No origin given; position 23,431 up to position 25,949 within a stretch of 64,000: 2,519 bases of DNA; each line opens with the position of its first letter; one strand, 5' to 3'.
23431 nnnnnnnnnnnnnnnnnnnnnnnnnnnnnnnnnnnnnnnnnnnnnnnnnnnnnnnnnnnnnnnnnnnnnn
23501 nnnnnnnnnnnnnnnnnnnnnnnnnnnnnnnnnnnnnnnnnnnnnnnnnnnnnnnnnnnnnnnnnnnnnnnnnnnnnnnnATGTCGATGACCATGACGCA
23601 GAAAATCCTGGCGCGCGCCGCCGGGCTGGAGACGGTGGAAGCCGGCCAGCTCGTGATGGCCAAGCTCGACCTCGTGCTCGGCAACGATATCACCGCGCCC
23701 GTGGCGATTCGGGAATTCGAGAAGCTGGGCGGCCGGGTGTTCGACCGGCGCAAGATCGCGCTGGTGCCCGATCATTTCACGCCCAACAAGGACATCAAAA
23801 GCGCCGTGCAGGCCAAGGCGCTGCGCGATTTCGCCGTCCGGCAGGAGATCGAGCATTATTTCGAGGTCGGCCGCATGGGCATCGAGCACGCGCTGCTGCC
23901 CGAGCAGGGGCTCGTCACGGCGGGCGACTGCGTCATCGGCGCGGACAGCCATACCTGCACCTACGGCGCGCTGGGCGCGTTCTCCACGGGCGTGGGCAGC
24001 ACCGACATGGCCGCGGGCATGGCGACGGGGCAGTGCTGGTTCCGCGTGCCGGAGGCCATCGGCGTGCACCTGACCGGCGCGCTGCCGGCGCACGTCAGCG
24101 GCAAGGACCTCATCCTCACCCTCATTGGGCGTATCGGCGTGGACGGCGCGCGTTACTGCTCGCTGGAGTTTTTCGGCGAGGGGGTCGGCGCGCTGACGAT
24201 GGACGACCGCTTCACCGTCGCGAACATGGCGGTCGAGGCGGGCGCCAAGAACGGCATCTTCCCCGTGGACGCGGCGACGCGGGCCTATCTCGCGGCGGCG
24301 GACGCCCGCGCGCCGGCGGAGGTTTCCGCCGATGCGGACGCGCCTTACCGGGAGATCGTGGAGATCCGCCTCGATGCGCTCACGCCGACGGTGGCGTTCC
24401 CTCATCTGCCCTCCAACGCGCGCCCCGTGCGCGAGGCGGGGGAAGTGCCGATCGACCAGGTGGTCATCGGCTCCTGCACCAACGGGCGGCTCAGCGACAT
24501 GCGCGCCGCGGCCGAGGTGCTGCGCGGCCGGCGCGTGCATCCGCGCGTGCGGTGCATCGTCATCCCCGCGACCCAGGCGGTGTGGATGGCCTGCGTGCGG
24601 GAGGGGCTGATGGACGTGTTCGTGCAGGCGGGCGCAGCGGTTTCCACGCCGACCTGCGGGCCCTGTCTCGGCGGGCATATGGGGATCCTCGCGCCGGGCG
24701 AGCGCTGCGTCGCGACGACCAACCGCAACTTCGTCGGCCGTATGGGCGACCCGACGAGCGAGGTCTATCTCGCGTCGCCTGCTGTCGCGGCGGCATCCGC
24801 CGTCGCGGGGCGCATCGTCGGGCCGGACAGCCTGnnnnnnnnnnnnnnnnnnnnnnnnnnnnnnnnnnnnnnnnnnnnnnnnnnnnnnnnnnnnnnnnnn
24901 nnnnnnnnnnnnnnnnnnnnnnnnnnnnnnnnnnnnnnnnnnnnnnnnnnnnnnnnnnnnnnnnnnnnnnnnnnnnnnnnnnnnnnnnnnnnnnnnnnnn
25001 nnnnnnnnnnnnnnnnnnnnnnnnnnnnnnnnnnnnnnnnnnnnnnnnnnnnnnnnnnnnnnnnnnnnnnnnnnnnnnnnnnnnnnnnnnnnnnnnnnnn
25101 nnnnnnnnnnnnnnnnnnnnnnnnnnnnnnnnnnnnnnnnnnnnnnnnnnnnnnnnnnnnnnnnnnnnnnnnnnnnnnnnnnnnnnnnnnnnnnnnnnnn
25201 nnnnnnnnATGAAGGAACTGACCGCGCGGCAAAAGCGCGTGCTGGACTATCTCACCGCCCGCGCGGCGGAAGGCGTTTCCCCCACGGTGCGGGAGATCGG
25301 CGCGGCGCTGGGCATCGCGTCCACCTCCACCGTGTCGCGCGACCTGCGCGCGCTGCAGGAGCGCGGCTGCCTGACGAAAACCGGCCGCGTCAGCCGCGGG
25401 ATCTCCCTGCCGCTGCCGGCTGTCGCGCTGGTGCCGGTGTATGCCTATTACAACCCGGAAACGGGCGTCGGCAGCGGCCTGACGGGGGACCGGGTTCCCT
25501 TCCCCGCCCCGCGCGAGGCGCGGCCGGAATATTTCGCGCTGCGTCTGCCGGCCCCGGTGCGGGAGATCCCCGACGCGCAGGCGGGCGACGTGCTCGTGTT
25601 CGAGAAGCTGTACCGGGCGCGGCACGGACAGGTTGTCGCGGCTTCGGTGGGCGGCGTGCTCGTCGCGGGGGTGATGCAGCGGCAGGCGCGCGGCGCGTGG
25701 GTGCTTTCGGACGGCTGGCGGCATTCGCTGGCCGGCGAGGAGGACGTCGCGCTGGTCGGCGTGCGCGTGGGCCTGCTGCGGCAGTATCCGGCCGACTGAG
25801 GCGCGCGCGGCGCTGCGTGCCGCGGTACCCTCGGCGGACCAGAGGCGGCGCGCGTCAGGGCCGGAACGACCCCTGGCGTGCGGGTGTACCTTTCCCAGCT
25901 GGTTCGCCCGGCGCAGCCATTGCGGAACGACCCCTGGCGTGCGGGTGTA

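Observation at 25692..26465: Cleanest mini-array (two identical 29-mers, exact 61-nt register) sits between 50-bp direct repeats that copy the 3' end of the lexA-like gene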

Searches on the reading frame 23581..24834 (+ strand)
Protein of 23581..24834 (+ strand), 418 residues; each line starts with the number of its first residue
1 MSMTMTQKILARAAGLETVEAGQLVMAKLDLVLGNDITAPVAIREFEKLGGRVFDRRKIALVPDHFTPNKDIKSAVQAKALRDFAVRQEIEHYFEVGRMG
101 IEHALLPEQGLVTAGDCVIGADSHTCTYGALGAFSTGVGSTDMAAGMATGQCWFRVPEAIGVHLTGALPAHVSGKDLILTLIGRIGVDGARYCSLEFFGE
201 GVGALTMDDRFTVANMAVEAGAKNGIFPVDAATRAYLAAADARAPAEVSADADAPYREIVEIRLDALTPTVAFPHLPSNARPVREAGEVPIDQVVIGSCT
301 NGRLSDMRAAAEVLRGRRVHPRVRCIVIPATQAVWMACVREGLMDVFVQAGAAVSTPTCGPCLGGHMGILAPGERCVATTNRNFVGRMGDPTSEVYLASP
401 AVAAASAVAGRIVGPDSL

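Call 14: search_protein_families(library=pfam, proteins=[window:23581-24834:+], max_evalue=0.01)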
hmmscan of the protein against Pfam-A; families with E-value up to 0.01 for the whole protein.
window:23581-24834:+ (418 aa): 2 families
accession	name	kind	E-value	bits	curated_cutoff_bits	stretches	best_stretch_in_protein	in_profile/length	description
PF00330.25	Aconitase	-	4.4e-102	342.9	28.7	2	20-286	12-306/463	Aconitase family (aconitate hydratase)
PF04412.18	AcnX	-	0.0085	15.3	31.5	0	286-359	286-357/400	Aconitase X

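Call 31: find_homologous_proteins(query=window:23581-24834:+, max_evalue=1e-100)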
Query window:23581-24834:+ (418 aa): 8000 proteins with E <= 1e-100 among 8000 candidates; the best 120 are listed.
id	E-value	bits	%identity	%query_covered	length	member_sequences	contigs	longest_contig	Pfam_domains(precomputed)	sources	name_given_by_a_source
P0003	5.2e-197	673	72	100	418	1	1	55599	PF00330.26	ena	-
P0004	7.2e-197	673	73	99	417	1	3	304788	PF00330.26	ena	-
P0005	7.2e-197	672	73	99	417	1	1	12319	PF00330.26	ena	-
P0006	1.2e-196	672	73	99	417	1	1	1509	PF00330.26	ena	-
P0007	2.8e-196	671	73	99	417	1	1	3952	PF00330.26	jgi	-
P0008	4.8e-196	670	73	99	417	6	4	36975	PF00330.26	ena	-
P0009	7.2e-196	669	73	100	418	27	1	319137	PF00330.26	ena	-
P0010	1.5e-195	668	72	100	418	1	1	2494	PF00330.26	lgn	-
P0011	5.3e-195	666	72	100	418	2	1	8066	PF00330.26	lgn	-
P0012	3.5e-194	664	71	100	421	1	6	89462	PF00330.26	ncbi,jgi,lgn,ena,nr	ncbi:MAG: 3-isopropylmalate dehydratase large subunit [Clostridiales bacterium]|jgi:3-isopropylmalat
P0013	3.5e-194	664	71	100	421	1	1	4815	PF00330.26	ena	-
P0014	4.4e-194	663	73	100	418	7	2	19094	PF00330.26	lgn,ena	-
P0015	5.1e-194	663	72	100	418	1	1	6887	PF00330.26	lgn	-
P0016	6.9e-194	663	70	100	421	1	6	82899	PF00330.26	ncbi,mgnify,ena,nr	ncbi:MAG: 3-isopropylmalate dehydratase large subunit [Clostridiales bacterium]|mgnify:FL=1|nr:3-iso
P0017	7.3e-194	663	74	99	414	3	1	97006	PF00330.26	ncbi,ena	-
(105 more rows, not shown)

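Call 36: find_encoding_contigs(protein=P0004, flank=10000, max_places=3)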
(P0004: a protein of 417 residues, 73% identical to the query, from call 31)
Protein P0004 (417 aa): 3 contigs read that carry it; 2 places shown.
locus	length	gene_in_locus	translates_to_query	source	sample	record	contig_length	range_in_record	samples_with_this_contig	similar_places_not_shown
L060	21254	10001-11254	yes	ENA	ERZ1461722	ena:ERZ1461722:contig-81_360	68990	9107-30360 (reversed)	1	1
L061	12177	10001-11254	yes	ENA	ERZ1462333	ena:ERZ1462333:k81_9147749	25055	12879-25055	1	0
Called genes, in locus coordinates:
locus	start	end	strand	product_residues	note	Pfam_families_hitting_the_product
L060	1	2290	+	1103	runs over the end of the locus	PF00698:Acyl_transf_1 (faint), PF01648:ACPS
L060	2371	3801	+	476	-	-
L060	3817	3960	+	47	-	-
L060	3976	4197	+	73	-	-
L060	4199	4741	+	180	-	-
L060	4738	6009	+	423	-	-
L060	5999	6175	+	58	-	-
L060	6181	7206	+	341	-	PF01321:Creatinase_N, PF00557:Peptidase_M24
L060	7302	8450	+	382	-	PF01817:CM_2, PF00800:PDT, PF01842:ACT (weak)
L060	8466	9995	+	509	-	PF00682:HMGL-like, PF22617:HCS_D2, PF08502:LeuA_dimer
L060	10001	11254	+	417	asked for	PF00330:Aconitase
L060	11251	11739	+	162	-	PF00694:Aconitase_C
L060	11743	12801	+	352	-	PF00180:Iso_dh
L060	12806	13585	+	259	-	PF02153:PDH_N, PF20463:PDH_C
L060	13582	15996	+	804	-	PF01264:Chorismate_synt, PF01487:DHquinase_I, PF08501:Shikimate_dh_N, PF01488:Shikimate_DH (weak)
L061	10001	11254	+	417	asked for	PF00330:Aconitase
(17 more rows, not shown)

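Call 37: find_encoding_contigs(protein=P0009, flank=10000, max_places=2)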
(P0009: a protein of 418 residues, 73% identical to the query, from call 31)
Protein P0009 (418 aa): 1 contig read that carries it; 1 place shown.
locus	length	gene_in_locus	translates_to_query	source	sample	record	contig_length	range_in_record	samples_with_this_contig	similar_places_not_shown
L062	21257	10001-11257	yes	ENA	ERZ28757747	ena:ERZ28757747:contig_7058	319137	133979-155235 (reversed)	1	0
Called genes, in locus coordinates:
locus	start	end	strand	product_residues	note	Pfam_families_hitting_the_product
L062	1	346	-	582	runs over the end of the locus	PF02837:Glyco_hydro_2_N, PF22666:Glyco_hydro_2_N2, PF00703:Glyco_hydro_2, PF02836:Glyco_hydro_2_C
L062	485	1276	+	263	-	PF12833:HTH_18, PF00165:HTH_AraC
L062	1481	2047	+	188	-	PF01047:MarR (faint), PF13404:HTH_AsnC-type, PF13412:HTH_24, PF01037:AsnC_trans_reg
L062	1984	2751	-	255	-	PF01120:Alpha_L_fucos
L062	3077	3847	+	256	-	PF00165:HTH_AraC (weak), PF12833:HTH_18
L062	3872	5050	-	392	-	PF00183:HSP90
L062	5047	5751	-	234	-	PF25794:SACS (faint), PF13589:HATPase_c_3, PF02518:HATPase_c (weak), PF00183:HSP90 (weak)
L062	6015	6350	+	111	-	PF01740:STAS, PF13466:STAS_2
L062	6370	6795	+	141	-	PF13581:HATPase_c_2, PF02518:HATPase_c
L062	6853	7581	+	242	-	PF04542:Sigma70_r2, PF08281:Sigma70_r4_2, PF04545:Sigma70_r4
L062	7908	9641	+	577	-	PF02878:PGM_PMM_I, PF02879:PGM_PMM_II, PF02880:PGM_PMM_III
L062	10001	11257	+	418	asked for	PF00330:Aconitase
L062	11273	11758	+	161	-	PF00694:Aconitase_C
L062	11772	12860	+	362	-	PF00180:Iso_dh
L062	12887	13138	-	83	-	PF12844:HTH_19 (weak), PF01381:HTH_3, PF13560:HTH_31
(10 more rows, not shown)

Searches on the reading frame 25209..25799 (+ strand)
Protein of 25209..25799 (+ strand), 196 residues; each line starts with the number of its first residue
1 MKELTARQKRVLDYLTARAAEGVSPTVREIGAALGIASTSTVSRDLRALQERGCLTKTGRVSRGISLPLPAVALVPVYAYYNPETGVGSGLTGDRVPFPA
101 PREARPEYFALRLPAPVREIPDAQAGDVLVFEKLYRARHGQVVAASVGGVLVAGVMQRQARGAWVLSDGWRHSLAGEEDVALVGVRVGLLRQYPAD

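Call 14: search_protein_families(library=pfam, proteins=[window:25209-25796:+], max_evalue=0.01)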
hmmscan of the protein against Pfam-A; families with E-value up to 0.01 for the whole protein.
window:25209-25796:+ (196 aa): 5 families
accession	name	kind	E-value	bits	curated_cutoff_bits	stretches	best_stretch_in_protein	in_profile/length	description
PF01726.22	LexA_DNA_bind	-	2e-14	53.5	23.7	1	1-64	1-65/65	LexA DNA binding domain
PF12802.13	MarR_2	-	2.8e-06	27.8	27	1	4-58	3-53/61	MarR family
PF13545.12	HTH_Crp_2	-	0.00019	21.7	27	1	10-60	2-57/70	Crp-like helix-turn-helix domain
PF09339.16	HTH_IclR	-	0.0018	18.5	22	1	10-57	7-50/52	IclR helix-turn-helix domain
PF11740.13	KfrA_N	-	0.0026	18.9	26.1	1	19-52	13-46/113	Plasmid replication region DNA-binding N-term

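Call 15: search_protein_families(library=ncbifam, proteins=[window:25209-25796:+], max_evalue=0.01)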
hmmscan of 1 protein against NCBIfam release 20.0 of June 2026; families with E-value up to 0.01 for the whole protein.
window:25209-25796:+ (196 aa): 2 families
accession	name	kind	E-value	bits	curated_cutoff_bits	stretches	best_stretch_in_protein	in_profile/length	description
TIGR00498.1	lexA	equivalog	4.2e-16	59.2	110.95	1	1-67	1-68/203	transcriptional repressor LexA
NF053730.1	TransRegRv1152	equivalog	0.0026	17.7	170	1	23-72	39-87/120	Rv1152 family transcriptional regulator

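Call 16: find_related_loci(query=window:25209-25796:+, collection=genome_contigs, flank=10000)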
Query window:25209-25796:+ (196 aa) in genome_contigs; peptide patterns used: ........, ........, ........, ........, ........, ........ (x = any residue, [..] = any of these).
310 stretches matched a pattern; 49 encode a relative of the query (tblastn E <= 1e-3); 49 distinct loci.
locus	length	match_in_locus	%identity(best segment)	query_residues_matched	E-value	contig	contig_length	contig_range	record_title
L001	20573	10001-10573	29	1-193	3e-12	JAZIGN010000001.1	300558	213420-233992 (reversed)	MAG: Coprothermobacterota bacterium isolate bin13.1 bin13.1_contig_1872_polypolish, whole genome shotgun sequence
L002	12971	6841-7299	34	1-148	7e-13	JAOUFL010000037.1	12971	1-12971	MAG: Candidatus Zixiibacteriota bacterium isolate 4_1_July_SF_Bin42 4_1_July_SF_Bin42_scaffold_2220_c1, whole genome sho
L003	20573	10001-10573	29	1-193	1e-12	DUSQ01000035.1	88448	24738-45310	MAG TPA_asm: Coprothermobacter sp. isolate AS04akNAM_51 15206_AS04, whole genome shotgun sequence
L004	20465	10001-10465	32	1-145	3e-12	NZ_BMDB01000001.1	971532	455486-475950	Phocicoccus schoeneichii strain CCM 8667 sequence01, whole genome shotgun sequence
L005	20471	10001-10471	31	1-148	9e-12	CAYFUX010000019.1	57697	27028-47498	MAG TPA_asm: uncultured Spirochaetaceae bacterium isolate ERP107533_co1_111 genome assembly, contig: NODE_145_length_576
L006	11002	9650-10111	33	1-147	8e-12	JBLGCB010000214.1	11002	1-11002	MAG: Phenylobacterium sp. isolate 3300055174_78 Ga0535679_0003886, whole genome shotgun sequence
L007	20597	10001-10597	31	1-194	1e-11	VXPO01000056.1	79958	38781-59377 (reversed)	MAG: Gammaproteobacteria bacterium isolate SB0662_bin_58 NODE_300_length_79958_cov_50.278901, whole genome shotgun seque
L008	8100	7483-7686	46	1-67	3e-11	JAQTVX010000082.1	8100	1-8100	MAG: Candidatus Krumholzibacteriia bacterium isolate STB_98 NODE_24754_length_8100_cov_2.019566_Sandtown_B, whole genome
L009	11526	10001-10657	30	1-192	2e-10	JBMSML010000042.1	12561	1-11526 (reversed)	MAG: Burkholderiaceae bacterium isolate ARD_V8_S6_100percent_par_metabat.153 NODE_3702_length_12561_cov_4.857029, whole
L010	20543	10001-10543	30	1-169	2e-10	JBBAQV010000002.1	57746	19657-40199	MAG: Burkholderiaceae bacterium isolate EUL_202 ctg2-EUL_202, whole genome shotgun sequence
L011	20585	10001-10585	26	1-191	3e-9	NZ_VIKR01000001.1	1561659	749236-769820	Aliikangiella marina strain GYP-15 Scaffold1_1, whole genome shotgun sequence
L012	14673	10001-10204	43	1-68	4e-10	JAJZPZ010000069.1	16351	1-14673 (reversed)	MAG: Nitrospirae bacterium isolate SKS1.bin28 NODE_6350_length_16351_cov_2.132458, whole genome shotgun sequence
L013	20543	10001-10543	30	1-169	5e-10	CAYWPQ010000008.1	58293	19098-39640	MAG TPA_asm: uncultured Bordetella sp. isolate SRP318679_co1_23 genome assembly, contig: NODE_781_length_58293_cov_28.17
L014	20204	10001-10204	43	1-67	1e-9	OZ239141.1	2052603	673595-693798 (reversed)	Burkholderiales bacterium isolate MsE-M52 genome assembly, chromosome: MsE-M52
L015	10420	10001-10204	43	1-67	1e-9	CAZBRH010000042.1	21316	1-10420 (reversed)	MAG TPA_asm: uncultured Planctomycetota bacterium isolate SRP290908_co1_415 genome assembly, contig: NODE_3169_length_21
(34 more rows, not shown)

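Call 17: find_encoding_contigs(protein=window:25209-25799:+, flank=10000, max_places=10)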
Protein window:25209-25799:+ (196 aa): 11 contigs read that carry it; 10 places shown.
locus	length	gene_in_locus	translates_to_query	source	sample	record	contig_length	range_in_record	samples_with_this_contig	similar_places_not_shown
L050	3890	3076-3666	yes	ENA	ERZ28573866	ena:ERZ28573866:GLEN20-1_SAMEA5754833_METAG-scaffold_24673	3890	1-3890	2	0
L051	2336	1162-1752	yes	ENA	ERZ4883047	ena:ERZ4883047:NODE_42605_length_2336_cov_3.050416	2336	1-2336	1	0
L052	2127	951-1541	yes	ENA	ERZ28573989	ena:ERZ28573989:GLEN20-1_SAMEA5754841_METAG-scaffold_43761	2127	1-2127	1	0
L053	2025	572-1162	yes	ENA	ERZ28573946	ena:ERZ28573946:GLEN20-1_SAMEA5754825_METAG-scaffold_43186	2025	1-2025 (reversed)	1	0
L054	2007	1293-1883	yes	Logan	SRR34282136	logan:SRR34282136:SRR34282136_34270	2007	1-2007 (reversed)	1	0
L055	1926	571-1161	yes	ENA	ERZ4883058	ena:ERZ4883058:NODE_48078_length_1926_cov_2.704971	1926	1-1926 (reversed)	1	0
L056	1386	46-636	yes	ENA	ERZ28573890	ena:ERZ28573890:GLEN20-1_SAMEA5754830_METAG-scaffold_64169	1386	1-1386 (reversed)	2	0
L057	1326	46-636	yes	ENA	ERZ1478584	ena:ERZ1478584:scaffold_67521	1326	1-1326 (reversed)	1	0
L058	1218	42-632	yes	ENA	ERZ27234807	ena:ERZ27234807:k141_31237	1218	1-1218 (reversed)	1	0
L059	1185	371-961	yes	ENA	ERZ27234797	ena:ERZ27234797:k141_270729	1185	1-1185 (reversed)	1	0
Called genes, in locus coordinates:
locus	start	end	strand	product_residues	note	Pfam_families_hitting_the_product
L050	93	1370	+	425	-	PF00709:Adenylsucc_synt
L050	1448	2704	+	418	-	PF00330:Aconitase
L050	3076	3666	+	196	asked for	PF01726:LexA_DNA_bind, PF12802:MarR_2 (weak)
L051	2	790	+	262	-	?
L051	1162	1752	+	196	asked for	PF01726:LexA_DNA_bind, PF12802:MarR_2 (weak)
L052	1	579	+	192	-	?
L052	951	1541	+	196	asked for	PF01726:LexA_DNA_bind, PF12802:MarR_2 (weak)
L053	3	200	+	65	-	?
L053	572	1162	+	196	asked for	PF01726:LexA_DNA_bind, PF12802:MarR_2 (weak)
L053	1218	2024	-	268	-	?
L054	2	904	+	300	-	?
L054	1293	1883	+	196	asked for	PF01726:LexA_DNA_bind, PF12802:MarR_2 (weak)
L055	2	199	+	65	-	?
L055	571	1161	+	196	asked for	PF01726:LexA_DNA_bind, PF12802:MarR_2 (weak)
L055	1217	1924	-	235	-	?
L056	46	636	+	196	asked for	PF01726:LexA_DNA_bind, PF12802:MarR_2 (weak)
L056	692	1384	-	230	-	?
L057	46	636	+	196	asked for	PF01726:LexA_DNA_bind, PF12802:MarR_2 (weak)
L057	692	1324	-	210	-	?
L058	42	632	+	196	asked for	PF01726:LexA_DNA_bind, PF12802:MarR_2 (weak)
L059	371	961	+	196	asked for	PF01726:LexA_DNA_bind, PF12802:MarR_2 (weak)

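Call 21: find_homologous_proteins(query=window:25209-25796:+, max_evalue=1e-10)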
Query window:25209-25796:+ (196 aa): 2 proteins with E <= 1e-10 among 5415 candidates.
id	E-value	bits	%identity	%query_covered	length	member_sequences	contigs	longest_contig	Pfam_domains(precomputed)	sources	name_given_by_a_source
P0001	9.1e-121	419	100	100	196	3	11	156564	PF12802.14,PF01726.23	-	-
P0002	9.9e-14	70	32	98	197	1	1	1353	PF13412.13,PF00717.29,PF01726.23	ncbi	-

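Call 89: search_solved_structures(query=window:25209-25796:+, max_evalue=1, show_alignments=2)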
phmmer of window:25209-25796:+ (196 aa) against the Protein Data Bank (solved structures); distinct sequences matched with E-value up to 1: 9.
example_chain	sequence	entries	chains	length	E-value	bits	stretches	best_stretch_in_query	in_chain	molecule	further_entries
8s7g_A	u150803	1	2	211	5.3e-09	39.4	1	3-191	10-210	LexA repressor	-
3jso_A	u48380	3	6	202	6.8e-08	35.8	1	1-167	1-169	LexA repressor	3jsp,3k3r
8trg_I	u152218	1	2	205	7.2e-08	35.7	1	1-167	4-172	LexA repressor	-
1jhh_A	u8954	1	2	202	9.3e-08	35.3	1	1-167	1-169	LEXA REPRESSOR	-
1jhf_A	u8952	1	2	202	1.1e-07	35.1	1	1-167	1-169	LEXA REPRESSOR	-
7b5g_A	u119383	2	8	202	1.3e-07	34.9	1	1-167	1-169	LexA repressor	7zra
7ocj_A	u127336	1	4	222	1.8e-07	34.4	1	1-166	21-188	LexA repressor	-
1lea_A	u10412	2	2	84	1.5e-05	28.2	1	1-67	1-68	LEXA REPRESSOR DNA BINDING DOMAIN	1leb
8b0v_A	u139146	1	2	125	0.03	17.4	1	119-191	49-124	LexA repressor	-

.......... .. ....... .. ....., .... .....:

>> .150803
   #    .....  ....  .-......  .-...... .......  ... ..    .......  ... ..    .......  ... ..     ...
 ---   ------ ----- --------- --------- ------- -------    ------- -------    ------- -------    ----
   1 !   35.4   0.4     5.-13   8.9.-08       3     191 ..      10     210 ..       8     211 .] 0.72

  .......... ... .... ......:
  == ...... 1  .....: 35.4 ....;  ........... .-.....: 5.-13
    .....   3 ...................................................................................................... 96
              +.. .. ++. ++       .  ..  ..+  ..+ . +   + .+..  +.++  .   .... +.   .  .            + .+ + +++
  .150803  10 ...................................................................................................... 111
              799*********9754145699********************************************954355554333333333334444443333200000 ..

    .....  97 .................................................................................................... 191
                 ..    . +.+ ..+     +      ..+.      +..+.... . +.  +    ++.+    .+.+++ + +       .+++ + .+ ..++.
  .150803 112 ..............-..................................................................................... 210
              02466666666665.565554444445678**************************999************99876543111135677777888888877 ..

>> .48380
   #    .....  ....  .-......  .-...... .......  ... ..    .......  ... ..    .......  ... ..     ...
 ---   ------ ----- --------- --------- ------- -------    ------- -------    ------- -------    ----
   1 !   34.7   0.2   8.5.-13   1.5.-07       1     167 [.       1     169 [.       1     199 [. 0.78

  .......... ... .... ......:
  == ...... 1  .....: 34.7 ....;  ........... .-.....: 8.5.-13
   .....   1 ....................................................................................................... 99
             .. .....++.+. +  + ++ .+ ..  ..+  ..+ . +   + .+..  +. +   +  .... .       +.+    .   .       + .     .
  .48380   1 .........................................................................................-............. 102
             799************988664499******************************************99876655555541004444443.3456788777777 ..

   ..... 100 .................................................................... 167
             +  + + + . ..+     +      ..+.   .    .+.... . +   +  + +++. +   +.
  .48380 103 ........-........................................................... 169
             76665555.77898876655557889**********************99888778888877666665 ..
